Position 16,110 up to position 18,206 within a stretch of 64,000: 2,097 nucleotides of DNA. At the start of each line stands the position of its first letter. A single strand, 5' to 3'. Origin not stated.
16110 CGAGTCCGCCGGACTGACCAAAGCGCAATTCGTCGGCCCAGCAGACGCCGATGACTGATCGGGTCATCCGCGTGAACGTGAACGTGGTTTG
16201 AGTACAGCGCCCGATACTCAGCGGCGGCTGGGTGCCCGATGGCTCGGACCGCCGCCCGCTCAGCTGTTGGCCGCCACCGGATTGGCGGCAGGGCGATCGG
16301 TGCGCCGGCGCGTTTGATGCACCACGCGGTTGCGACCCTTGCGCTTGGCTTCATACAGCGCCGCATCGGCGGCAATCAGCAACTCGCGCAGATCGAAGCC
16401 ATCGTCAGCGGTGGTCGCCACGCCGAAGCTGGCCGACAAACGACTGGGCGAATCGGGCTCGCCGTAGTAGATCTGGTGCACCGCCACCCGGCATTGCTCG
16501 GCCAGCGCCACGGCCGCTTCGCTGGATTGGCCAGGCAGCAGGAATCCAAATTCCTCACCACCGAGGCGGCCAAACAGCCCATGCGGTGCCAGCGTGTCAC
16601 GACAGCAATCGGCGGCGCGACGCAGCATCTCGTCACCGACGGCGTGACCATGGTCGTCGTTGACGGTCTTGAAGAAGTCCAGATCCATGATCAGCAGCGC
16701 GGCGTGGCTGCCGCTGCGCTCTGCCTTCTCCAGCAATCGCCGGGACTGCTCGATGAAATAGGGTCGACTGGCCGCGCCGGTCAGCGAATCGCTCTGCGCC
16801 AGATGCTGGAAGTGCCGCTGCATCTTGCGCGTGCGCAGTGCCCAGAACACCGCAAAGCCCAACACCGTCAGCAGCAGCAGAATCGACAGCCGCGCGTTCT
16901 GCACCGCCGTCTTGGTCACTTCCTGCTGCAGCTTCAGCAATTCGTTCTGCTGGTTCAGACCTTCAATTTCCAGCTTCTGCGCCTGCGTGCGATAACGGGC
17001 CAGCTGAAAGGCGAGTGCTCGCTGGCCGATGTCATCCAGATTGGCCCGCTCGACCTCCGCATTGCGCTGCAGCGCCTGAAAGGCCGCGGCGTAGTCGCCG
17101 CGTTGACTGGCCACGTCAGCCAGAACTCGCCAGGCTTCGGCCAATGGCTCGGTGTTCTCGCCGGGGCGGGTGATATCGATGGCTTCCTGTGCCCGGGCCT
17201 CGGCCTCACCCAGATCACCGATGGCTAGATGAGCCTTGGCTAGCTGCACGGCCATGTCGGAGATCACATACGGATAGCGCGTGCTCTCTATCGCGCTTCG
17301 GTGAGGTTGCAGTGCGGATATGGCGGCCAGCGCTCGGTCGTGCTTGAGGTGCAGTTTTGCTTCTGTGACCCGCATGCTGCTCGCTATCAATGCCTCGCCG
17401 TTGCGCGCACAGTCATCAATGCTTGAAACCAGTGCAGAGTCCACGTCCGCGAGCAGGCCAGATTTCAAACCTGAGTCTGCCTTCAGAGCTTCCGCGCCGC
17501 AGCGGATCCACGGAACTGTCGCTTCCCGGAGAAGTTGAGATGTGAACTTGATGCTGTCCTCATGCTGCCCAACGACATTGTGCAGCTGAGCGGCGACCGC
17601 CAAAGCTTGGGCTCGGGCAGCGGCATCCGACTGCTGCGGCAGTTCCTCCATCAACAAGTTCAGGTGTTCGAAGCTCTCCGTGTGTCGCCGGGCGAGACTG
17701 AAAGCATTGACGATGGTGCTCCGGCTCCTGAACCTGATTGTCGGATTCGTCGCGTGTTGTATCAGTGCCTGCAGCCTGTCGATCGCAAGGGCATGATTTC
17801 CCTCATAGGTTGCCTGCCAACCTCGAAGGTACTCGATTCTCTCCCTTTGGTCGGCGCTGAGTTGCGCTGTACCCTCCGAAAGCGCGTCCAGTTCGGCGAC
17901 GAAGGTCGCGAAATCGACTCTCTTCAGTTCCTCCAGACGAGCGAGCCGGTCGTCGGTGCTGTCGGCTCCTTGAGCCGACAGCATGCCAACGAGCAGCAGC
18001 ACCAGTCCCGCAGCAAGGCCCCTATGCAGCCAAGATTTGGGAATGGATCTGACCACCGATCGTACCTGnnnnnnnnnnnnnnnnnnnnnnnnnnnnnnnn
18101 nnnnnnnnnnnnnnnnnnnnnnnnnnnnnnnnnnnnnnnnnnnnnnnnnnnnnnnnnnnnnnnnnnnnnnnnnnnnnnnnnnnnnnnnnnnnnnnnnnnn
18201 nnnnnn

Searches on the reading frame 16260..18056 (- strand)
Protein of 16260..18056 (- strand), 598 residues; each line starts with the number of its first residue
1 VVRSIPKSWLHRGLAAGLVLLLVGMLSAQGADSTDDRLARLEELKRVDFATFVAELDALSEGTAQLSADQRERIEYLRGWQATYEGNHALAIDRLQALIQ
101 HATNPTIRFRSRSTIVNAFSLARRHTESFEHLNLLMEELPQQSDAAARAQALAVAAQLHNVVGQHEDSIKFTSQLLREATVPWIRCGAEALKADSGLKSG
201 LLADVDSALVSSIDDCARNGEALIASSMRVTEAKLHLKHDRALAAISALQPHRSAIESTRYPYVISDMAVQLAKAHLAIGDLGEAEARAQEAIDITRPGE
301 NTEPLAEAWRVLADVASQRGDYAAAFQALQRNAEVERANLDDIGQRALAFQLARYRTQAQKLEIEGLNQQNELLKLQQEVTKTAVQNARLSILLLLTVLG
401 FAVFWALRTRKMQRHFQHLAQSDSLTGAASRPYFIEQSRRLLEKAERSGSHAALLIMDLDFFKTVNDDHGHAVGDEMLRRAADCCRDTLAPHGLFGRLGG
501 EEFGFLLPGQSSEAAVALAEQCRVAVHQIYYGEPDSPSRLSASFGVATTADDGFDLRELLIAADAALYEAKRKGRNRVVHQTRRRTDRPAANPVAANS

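Call 3: search_protein_families(library=pfam, proteins=[window:16260-18056:-], max_evalue=0.1)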
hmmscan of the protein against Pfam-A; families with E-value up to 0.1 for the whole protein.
window:16260-18056:- (598 aa): 7 families
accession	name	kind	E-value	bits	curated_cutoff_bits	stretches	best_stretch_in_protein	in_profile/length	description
PF00990.26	GGDEF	-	1.2e-36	126.3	23.8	1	420-577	1-161/161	Diguanylate cyclase, GGDEF domain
PF13424.12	TPR_12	-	1.8e-07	31.7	30.1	1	267-331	4-70/77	Tetratricopeptide repeat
PF07719.23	TPR_2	-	0.0053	17.2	27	0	306-331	1-26/34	Tetratricopeptide repeat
PF13432.12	TPR_16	-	0.0088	16.9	32.7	1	271-331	2-56/65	Tetratricopeptide repeat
PF05545.16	FixQ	-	0.018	15.4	29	1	392-421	15-43/49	Cbb3-type cytochrome oxidase component FixQ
PF13428.12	TPR_14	-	0.041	15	23.5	0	307-331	2-26/44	Tetratricopeptide repeat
PF08336.16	P4Ha_N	-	0.063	13.5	25.3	0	69-143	25-86/135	Prolyl 4-Hydroxylase alpha-subunit, N-terminal region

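Call 4: search_protein_families(library=ncbifam, proteins=[window:16260-18056:-], max_evalue=0.1)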
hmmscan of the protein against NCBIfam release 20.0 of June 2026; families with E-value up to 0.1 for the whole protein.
window:16260-18056:- (598 aa): 21 families
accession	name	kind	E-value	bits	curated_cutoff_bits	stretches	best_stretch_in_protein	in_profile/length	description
TIGR00254.1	GGDEF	domain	1.1e-39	135.8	37.4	1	417-580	2-166/168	diguanylate cyclase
NF038266.1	diguan_SiaD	equivalog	2.1e-38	132.2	290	1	410-578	84-252/252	biofilm regulation diguanylate cyclase SiaD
NF007135.0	PRK09581.1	equivalog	1.1e-35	123.3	474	1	417-581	289-455/457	PleD family two-component system response regulator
NF007298.0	PRK09776.1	equivalog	2.2e-34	118.6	1135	1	409-580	673-844/1111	diguanylate cyclase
NF007423.1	PRK09966.1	equivalog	5.1e-32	111.2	325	1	408-571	227-390/390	diguanylate cyclase DgcN/YfiN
NF007380.0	PRK09894.1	equivalog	1.6e-31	109.8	256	1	409-582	117-288/296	diguanylate cyclase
NF011955.1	PRK15426.1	equivalog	3.7e-29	101.3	408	1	411-582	389-562/564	cellulose biosynthesis regulator diguanylate cyclase DgcQ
NF045675.1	PhdiestaseDibA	equivalog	4e-29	101.4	980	1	410-580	193-363/623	phosphodiesterase DibA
NF051473.1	DigCycDgcsShew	equivalog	2.7e-26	92.6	400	1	366-577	85-287/291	diguanylate cyclase DgcS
NF041606.1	dguan_cyc_DgcA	equivalog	5.8e-26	91.2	370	1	427-579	185-337/340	diguanylate cyclase DgcA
NF047654.1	DiguCycDgcRLepto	equivalog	6.6e-26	90.9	500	1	402-579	115-294/295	diguanylate cyclase DgcR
NF007599.0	PRK10245.1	equivalog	2.7e-25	88.6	402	1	405-578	195-367/371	diguanylate cyclase AdrA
NF047872.1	GGDEF_GdpS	equivalog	3.3e-22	79.1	400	1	392-580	161-349/355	GGDEF domain-containing protein GdpS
NF053781.1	cdiGMPphdstlr2612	equivalog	6.8e-22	77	1600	1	411-577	831-998/1268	Tlr1612 family c-di-GMP phosphodiesterase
NF007474.0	PRK10060.1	equivalog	1.1e-19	70.2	782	1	409-577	226-391/663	cyclic di-GMP phosphodiesterase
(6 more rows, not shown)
